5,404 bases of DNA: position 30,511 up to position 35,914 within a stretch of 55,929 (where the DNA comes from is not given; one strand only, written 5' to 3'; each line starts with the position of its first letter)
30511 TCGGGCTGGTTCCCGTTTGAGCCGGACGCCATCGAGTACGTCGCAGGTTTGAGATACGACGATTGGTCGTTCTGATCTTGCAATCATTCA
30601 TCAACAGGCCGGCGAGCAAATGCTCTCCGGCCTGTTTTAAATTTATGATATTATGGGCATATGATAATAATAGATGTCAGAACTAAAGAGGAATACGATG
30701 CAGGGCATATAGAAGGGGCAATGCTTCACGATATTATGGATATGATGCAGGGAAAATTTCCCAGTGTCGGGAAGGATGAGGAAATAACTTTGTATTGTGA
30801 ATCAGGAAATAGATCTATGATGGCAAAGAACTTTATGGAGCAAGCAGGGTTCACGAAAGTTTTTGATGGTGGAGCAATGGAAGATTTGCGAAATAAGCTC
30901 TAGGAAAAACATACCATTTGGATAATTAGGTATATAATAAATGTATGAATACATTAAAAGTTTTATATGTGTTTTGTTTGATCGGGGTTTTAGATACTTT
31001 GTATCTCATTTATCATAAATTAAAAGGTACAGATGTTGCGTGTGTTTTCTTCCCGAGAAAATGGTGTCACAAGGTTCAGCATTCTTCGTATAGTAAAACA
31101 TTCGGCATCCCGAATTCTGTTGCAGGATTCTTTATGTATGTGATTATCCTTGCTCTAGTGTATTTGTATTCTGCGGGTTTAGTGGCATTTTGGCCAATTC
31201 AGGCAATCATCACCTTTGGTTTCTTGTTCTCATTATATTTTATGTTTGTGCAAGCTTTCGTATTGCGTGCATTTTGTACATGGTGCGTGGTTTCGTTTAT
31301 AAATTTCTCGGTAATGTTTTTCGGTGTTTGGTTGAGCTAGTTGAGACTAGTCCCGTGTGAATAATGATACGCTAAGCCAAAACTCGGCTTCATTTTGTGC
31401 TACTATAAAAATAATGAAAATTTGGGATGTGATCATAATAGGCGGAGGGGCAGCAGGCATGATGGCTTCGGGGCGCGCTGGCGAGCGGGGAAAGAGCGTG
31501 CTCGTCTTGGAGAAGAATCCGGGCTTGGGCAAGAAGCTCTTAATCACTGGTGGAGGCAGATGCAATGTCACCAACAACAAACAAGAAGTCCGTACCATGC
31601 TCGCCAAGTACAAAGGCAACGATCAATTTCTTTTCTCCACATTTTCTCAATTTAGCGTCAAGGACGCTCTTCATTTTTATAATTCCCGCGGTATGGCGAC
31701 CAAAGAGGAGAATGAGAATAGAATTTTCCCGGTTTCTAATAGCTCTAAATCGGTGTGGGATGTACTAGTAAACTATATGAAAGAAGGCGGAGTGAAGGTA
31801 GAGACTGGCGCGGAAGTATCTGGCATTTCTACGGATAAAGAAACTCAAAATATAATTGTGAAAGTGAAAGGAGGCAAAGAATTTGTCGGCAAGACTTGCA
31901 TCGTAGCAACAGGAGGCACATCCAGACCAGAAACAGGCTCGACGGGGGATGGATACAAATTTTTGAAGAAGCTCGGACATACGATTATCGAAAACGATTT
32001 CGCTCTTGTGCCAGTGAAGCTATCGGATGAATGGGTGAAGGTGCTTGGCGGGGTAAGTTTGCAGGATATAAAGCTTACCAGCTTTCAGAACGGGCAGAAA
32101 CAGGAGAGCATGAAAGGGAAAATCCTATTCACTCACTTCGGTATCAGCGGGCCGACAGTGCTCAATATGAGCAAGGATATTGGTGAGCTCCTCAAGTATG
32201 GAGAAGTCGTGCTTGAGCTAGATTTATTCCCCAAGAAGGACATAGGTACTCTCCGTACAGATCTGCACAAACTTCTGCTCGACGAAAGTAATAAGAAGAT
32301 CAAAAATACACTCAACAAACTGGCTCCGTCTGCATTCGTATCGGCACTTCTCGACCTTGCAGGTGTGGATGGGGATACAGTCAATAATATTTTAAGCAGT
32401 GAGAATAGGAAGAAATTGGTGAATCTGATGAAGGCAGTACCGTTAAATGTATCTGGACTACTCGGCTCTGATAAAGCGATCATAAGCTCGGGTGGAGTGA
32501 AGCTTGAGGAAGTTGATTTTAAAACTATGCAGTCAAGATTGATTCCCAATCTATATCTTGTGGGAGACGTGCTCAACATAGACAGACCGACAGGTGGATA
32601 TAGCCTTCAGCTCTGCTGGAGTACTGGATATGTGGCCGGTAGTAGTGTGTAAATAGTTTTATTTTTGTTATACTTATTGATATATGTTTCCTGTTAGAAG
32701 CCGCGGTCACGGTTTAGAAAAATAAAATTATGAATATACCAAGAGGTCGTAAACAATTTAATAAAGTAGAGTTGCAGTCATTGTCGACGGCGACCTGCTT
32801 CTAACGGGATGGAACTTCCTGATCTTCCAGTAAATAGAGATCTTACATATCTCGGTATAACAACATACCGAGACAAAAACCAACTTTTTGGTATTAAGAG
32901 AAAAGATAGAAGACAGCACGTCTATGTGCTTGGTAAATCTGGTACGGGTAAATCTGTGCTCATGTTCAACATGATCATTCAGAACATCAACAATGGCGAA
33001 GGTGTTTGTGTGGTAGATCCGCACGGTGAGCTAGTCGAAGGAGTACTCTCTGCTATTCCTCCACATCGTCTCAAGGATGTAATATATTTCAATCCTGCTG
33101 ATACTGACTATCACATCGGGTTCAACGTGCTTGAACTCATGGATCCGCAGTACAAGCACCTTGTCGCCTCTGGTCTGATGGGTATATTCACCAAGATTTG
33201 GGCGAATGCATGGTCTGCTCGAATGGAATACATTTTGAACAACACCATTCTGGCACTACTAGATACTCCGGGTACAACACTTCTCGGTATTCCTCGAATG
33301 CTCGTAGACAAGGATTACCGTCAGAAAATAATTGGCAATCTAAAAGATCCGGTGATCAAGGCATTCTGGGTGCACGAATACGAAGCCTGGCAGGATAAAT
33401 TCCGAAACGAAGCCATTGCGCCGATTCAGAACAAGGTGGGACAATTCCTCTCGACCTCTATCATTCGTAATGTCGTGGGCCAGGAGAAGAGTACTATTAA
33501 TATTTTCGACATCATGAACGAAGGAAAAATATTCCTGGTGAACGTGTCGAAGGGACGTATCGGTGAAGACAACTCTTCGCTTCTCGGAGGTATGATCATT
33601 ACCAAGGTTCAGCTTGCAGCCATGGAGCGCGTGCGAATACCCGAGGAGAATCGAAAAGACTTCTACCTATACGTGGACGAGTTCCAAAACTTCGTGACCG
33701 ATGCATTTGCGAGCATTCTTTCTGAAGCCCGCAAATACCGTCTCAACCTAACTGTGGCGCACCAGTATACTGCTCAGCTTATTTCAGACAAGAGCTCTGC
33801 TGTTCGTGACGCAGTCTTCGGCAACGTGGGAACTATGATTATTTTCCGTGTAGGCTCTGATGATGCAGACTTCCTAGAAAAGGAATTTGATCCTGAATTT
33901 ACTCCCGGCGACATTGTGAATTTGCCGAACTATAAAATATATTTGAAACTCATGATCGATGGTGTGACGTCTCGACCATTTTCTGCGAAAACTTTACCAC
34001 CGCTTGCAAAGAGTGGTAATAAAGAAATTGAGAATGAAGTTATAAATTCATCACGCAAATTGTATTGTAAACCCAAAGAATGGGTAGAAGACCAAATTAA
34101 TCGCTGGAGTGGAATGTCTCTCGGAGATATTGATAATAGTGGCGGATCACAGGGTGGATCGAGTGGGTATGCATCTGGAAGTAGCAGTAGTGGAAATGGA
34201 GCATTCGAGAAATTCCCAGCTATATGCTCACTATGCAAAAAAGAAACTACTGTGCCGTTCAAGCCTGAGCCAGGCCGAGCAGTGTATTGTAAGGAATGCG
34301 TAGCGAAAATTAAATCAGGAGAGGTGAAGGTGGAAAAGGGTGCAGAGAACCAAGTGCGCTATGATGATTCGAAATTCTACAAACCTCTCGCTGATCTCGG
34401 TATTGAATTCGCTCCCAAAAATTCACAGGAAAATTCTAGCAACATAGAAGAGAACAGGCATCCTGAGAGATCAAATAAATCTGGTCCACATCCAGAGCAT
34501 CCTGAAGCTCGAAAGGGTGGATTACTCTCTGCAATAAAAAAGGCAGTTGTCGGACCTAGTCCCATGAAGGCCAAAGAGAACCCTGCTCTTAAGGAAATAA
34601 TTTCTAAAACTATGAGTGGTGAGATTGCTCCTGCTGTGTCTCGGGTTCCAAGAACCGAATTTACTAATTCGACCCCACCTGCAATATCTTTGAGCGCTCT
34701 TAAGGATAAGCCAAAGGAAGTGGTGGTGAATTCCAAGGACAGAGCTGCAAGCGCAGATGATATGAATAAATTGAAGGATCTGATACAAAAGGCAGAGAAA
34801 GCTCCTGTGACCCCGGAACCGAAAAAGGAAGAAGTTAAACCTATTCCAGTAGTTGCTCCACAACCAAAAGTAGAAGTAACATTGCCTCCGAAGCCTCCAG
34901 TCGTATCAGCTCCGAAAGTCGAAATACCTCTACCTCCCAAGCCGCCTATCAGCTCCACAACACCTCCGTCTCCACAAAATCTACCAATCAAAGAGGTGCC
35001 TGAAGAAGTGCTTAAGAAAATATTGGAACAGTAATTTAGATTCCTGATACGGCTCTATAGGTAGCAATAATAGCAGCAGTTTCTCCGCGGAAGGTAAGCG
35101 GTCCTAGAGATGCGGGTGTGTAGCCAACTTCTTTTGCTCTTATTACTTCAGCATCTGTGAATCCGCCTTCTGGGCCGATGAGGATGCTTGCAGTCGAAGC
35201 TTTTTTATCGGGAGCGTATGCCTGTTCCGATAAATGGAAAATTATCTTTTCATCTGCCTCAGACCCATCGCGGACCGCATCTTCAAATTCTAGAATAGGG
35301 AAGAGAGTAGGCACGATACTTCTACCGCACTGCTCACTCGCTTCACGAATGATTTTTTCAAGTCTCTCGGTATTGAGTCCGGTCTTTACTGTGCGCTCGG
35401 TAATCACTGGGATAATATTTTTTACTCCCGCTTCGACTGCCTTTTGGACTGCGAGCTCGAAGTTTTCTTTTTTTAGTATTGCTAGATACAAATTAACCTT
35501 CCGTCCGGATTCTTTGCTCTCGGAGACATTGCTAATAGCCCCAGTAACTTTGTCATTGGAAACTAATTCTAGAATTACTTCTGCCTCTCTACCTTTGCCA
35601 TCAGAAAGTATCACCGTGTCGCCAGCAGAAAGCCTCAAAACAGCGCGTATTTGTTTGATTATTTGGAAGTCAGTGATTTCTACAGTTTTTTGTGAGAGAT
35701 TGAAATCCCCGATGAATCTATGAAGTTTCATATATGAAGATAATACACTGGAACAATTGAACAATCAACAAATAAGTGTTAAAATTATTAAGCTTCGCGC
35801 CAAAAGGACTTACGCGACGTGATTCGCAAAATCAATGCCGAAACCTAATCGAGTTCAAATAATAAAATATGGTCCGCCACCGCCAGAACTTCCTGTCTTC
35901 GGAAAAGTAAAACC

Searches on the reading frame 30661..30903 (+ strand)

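Call 47: search_protein_families(library=pfam, proteins=[window:30661-30903:+], max_evalue=0.0001)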
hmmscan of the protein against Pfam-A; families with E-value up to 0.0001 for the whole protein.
window:30661-30903:+ (80 aa): 1 family
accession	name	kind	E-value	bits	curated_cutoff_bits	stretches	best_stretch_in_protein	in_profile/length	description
PF00581.25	Rhodanese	-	1.4e-13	51.6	22.2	1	3-69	16-93/102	Rhodanese-like domain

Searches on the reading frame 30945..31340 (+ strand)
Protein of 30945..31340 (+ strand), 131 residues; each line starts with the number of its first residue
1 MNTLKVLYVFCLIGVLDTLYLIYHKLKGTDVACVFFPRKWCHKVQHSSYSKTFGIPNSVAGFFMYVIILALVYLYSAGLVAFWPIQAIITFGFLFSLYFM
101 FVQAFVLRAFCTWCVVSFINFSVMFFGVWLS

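Call 47: search_protein_families(library=pfam, proteins=[window:30945-31340:+], max_evalue=0.0001)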
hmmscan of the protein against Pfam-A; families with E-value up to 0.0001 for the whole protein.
window:30945-31340:+ (131 aa): 1 family
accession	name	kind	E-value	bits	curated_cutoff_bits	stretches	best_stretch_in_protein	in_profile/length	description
PF07884.19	VKOR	-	4.4e-23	82.3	27.5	1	6-126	2-131/134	Vitamin K epoxide reductase family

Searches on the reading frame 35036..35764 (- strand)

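Call 47: search_protein_families(library=pfam, proteins=[window:35036-35764:-], max_evalue=0.0001)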
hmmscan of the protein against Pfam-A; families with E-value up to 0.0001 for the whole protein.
window:35036-35764:- (242 aa): 2 families
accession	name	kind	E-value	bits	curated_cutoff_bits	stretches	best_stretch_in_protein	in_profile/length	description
PF04452.19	Methyltrans_RNA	-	1.4e-38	132.5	23.9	1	86-235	3-161/165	RNA methyltransferase domain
PF20260.4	PUA_4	-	7.1e-06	26.5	23.9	1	39-75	9-45/48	RNA methyltransferase PUA domain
